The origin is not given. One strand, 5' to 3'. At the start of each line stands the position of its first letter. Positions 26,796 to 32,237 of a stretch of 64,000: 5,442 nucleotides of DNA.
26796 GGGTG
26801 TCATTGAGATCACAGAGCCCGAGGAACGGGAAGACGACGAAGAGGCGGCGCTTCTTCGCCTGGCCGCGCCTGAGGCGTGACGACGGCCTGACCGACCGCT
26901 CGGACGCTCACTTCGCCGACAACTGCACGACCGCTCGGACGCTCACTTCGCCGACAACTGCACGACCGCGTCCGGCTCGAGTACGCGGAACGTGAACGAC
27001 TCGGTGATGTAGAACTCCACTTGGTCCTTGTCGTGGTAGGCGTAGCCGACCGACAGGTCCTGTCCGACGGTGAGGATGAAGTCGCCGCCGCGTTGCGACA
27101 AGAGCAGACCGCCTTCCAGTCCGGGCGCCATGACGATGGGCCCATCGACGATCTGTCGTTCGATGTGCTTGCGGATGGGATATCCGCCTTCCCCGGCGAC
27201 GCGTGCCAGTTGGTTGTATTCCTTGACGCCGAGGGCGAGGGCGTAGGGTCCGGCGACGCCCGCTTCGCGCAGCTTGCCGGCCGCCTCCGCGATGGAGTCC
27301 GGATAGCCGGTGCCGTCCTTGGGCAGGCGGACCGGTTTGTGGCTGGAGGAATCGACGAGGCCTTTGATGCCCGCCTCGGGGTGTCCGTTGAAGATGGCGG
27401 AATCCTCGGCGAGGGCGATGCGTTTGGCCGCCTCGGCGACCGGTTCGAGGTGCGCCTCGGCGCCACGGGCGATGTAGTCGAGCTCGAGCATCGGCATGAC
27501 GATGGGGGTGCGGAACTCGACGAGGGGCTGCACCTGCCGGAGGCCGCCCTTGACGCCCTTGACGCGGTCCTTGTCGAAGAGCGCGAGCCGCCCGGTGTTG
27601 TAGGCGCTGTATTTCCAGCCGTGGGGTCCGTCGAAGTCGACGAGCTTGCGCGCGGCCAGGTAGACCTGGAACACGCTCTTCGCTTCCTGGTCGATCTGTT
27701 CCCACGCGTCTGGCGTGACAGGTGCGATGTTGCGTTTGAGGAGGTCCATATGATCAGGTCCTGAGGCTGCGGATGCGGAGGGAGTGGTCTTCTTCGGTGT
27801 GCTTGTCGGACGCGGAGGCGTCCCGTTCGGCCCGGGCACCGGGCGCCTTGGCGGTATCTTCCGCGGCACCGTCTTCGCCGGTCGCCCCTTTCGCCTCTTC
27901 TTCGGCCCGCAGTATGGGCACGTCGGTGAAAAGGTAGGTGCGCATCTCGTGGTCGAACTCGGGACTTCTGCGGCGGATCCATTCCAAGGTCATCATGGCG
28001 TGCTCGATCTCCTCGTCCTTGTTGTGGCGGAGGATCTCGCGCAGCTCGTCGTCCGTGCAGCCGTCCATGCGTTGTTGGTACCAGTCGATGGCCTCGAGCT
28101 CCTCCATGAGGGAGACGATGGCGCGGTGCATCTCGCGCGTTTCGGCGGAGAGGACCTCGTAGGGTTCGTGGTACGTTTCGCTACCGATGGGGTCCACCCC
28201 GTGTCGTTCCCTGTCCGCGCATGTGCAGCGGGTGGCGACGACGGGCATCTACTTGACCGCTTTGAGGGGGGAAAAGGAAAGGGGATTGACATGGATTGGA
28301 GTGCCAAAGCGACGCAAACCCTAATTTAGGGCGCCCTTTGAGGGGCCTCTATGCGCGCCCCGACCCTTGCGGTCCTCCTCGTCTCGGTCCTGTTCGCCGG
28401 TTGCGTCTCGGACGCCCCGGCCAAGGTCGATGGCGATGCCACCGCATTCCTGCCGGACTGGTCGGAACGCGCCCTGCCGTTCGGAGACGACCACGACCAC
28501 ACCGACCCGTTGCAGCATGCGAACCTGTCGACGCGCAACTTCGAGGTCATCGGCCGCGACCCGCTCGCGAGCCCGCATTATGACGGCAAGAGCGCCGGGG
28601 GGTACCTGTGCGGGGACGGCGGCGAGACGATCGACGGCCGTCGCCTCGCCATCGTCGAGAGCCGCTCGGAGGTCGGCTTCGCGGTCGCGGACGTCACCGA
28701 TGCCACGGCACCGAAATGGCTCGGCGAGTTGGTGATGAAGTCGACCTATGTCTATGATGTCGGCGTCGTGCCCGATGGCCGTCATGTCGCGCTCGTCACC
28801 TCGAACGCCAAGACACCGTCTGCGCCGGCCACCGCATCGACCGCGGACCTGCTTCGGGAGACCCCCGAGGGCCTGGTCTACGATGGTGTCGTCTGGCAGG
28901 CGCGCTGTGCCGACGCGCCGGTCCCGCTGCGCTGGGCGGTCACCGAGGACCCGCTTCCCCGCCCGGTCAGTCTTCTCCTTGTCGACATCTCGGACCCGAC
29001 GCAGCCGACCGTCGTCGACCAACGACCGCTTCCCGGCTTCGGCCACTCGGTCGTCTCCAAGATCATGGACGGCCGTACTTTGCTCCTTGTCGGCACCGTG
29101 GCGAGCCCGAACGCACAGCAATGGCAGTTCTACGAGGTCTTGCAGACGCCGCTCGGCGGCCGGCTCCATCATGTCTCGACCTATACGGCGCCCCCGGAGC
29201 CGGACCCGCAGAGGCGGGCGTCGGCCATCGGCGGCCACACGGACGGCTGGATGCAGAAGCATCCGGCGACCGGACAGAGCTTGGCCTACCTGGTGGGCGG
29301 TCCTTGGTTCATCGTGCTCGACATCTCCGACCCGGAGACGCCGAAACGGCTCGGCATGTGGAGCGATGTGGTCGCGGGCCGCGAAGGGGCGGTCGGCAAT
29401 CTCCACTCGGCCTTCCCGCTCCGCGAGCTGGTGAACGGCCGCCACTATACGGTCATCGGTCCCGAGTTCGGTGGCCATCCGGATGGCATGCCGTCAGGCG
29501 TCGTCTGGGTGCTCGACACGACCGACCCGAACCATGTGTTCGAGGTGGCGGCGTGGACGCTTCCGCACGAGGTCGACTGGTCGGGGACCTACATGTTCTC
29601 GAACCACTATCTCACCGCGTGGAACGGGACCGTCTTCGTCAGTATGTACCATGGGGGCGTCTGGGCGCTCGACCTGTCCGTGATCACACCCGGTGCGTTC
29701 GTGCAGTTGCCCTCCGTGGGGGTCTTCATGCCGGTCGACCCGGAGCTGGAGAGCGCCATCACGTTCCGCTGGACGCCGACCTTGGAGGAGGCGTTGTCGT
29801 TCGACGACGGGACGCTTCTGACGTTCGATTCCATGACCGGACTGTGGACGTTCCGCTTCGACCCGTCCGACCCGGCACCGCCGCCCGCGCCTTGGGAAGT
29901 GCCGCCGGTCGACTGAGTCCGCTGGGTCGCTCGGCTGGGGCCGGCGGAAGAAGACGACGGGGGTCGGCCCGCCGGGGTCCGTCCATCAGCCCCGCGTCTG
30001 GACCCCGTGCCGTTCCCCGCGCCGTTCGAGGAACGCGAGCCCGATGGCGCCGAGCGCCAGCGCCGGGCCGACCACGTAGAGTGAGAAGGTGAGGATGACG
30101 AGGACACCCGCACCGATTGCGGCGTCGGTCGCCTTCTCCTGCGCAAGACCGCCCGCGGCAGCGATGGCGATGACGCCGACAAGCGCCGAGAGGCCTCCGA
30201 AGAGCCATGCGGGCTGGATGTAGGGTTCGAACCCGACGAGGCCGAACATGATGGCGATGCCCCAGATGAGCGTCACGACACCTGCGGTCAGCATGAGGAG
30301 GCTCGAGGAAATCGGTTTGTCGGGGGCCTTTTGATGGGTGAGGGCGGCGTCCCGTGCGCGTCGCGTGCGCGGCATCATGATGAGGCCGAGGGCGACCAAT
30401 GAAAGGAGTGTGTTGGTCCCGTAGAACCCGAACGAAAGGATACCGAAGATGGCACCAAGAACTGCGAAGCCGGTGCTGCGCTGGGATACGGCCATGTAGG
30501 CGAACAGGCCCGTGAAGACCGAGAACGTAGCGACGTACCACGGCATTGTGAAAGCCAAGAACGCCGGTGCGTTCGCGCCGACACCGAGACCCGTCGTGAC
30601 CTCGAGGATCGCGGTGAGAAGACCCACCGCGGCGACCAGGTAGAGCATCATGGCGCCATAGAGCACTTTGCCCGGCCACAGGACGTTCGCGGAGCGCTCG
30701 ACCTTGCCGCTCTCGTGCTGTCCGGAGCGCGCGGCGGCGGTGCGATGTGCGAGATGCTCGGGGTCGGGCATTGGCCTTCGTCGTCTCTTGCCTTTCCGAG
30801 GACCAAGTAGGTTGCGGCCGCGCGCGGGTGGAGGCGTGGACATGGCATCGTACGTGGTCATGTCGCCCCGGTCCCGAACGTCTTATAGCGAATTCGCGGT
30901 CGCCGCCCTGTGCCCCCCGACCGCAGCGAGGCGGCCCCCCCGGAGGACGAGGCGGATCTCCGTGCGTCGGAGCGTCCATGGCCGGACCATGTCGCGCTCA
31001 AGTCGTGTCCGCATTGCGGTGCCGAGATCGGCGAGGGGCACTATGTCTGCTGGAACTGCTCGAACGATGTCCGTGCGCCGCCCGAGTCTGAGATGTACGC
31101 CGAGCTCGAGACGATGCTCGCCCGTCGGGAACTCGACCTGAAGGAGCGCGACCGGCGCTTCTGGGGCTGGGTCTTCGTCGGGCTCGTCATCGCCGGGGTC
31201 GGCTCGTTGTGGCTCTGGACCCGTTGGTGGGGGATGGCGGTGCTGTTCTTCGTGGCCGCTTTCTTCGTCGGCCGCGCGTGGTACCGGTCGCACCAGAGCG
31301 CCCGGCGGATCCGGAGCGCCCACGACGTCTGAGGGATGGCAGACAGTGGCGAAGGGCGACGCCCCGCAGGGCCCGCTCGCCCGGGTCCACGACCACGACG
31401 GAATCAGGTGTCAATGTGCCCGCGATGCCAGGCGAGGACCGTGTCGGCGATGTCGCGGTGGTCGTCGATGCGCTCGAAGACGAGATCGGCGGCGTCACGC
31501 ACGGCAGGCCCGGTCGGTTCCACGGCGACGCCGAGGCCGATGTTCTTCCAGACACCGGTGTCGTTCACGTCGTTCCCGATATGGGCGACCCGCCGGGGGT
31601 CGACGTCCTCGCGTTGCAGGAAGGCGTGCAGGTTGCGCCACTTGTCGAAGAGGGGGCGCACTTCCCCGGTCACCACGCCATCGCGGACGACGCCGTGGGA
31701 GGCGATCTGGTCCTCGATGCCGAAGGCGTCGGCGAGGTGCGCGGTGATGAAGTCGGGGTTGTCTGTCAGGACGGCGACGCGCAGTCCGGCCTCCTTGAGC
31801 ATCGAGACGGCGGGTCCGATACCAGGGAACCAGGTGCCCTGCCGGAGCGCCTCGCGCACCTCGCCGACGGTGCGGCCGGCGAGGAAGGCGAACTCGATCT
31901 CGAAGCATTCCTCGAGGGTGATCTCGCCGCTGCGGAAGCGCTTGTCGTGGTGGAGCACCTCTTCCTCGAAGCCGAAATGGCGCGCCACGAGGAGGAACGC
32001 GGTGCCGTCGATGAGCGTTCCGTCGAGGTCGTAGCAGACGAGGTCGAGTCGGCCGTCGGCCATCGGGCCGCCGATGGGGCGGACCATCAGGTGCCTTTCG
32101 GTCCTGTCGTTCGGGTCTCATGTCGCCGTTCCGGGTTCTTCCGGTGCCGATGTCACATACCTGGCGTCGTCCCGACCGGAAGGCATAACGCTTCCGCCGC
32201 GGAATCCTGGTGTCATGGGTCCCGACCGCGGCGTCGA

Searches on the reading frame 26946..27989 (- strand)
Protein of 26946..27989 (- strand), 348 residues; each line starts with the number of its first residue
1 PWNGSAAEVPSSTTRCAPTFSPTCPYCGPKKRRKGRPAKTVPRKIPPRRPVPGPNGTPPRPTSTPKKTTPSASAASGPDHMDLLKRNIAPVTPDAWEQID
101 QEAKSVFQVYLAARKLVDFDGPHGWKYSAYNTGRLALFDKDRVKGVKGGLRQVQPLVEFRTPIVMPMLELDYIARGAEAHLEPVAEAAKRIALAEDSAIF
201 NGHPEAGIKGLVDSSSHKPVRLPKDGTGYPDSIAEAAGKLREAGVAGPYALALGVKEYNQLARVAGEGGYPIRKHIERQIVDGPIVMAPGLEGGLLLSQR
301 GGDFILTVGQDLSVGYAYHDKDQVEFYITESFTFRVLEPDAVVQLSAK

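Call 11: search_protein_families(library=pfam, proteins=[window:26946-27989:-], max_evalue=0.001)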
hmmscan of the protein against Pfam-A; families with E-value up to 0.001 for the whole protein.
window:26946-27989:- (348 aa): 2 families
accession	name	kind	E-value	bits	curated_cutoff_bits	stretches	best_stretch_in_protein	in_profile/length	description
PF04454.18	Linocin_M18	-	3.1e-87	292.5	24.3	1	81-333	1-253/253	Encapsulating protein for peroxidase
PF05065.19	Phage_capsid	-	0.00035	20.5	24.2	1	186-345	101-278/280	Phage capsid family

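Call 20: search_protein_families(library=ncbifam, proteins=[window:26946-27989:-], max_evalue=0.00001)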
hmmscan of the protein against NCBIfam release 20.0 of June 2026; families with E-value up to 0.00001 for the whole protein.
window:26946-27989:- (348 aa): 1 family
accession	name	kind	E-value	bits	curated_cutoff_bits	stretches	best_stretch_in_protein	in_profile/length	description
NF041155.2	encap_f1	equivalog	2.8e-88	295.7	100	1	84-345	1-261/261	family 1 encapsulin nanocompartment shell protein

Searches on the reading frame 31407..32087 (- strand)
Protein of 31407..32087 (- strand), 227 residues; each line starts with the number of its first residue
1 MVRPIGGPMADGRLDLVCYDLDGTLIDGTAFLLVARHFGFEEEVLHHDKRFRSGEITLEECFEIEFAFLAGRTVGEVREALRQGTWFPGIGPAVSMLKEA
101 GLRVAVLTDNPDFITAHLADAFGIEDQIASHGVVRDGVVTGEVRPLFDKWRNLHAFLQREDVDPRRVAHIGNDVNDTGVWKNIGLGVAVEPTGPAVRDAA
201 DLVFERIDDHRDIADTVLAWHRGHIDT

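Call 8: search_protein_families(library=pfam, proteins=[window:31407-32087:-], max_evalue=0.01)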
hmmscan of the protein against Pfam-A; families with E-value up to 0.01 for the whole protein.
window:31407-32087:- (227 aa): 4 families
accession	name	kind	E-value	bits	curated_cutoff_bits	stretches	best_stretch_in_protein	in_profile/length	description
PF00702.32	Hydrolase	-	3.8e-15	57.2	26.4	1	15-178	2-185/191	haloacid dehalogenase-like hydrolase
PF12710.13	HAD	-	3.9e-14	54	27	1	19-177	3-185/189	haloacid dehalogenase-like hydrolase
PF08282.18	Hydrolase_3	-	1.8e-07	31.6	20.9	1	147-209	186-248/255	haloacid dehalogenase-like hydrolase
PF13419.12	HAD_2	-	0.00024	21.7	23.8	1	18-129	2-123/178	Haloacid dehalogenase-like hydrolase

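Call 9: search_protein_families(library=ncbifam, proteins=[window:31407-32087:-], max_evalue=0.01)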
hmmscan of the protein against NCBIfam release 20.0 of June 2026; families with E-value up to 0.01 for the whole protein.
window:31407-32087:- (227 aa): 24 families
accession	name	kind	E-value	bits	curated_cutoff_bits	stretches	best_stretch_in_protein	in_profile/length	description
TIGR00338.1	serB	equivalog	1.7e-18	67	144.15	1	15-206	15-209/219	phosphoserine phosphatase SerB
TIGR01488.1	HAD-SF-IB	subfamily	3e-15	56.6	45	1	16-178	1-172/177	HAD-IB family phosphatase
TIGR01491.1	HAD-SF-IB-PSPlk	hypoth_equivalog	3.6e-11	43.1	151.9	1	14-190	4-189/201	phosphoserine phosphatase-like hydrolase, archaeal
TIGR01490.1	HAD-SF-IB-hyp1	subfamily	2.3e-09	37.8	98.3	1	17-192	2-199/202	HAD-IB family hydrolase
NF008350.0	PRK11133.1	equivalog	1.1e-07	31.3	413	1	16-203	112-302/324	phosphoserine phosphatase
NF007019.0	PRK09484.1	equivalog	1.3e-07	31.5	208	1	148-205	100-157/187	3-deoxy-manno-octulosonate-8-phosphatase KdsC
TIGR01670.1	KdsC-phosphatas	subfamily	2.1e-07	31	106.95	1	148-206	76-134/154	3-deoxy-D-manno-octulosonate 8-phosphate phosphatase, YrbI family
NF052360.1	HolPasePseu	equivalog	2.8e-07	30.4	280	1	94-193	97-201/218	histidinol-phosphatase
TIGR01449.2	PGP_bact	equivalog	4.5e-07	29.6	180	1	82-197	82-191/213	phosphoglycolate phosphatase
TIGR00099.1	Cof-subfamily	subfamily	1.4e-06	28.1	137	1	149-210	189-250/256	Cof-type HAD-IIB family hydrolase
NF002245.0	PRK01158.1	equivalog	8e-06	25.3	198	1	148-205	157-214/233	phosphoglycolate phosphatase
NF009695.0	PRK13222.1-2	equivalog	1.4e-05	24.7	225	0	83-183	92-186/226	phosphoglycolate phosphatase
TIGR01487.1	Pglycolate_arch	equivalog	4.2e-05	23.5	122.75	1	148-205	147-204/215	phosphoglycolate phosphatase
TIGR01662.1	HAD-SF-IIIA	subfamily_domain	0.00052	20.1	44.6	0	83-187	23-135/141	HAD-IIIA family hydrolase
NF007821.0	PRK10530.1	equivalog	0.00056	19.2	274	0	149-217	200-267/272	pyridoxal phosphatase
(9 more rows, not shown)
